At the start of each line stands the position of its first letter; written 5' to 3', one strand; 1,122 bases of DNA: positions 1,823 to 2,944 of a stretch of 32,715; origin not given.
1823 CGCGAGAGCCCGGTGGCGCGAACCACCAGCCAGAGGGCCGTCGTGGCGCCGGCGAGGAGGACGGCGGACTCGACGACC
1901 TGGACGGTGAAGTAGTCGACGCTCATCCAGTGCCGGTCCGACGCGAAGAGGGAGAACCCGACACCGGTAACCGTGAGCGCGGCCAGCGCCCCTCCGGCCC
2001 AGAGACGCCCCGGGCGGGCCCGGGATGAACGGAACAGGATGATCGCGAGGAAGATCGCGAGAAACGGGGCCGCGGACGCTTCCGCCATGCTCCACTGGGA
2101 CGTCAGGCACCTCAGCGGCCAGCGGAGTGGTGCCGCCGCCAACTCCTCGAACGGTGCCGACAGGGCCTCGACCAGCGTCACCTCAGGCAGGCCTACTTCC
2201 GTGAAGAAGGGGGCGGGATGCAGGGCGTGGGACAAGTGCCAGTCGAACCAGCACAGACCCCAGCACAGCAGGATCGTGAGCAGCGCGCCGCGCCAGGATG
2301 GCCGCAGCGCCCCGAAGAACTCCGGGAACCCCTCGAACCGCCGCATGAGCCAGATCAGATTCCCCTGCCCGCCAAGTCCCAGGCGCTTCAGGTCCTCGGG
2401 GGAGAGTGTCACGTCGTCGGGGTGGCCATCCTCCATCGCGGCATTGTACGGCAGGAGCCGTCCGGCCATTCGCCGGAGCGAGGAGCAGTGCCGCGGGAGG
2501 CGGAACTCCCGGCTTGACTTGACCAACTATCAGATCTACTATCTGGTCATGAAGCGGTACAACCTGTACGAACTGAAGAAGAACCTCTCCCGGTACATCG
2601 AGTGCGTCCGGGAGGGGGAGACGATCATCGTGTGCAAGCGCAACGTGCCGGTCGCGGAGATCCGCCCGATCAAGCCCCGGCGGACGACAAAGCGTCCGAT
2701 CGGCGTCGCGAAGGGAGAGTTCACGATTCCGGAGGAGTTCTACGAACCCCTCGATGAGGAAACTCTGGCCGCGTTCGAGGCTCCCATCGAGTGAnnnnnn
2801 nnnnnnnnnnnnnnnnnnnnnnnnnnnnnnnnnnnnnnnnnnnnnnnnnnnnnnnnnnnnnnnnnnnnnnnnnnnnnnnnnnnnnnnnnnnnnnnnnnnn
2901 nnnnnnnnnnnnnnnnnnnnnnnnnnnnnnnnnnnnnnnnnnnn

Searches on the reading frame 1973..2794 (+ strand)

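Call 14: search_protein_families(library=pfam, max_evalue=1, proteins=[window:1973-2794:+])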
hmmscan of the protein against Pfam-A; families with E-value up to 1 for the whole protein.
window:1973-2794:+ (273 aa): 2 families
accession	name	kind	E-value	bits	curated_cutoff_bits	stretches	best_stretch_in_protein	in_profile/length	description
PF02604.26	PhdYeFM_antitox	-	1.8e-05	24.8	29.8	1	193-233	1-42/74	Antitoxin Phd_YefM, type II toxin-antitoxin system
PF10047.15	DUF2281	-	0.076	14.1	26.5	1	233-261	31-59/64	Protein of unknown function (DUF2281)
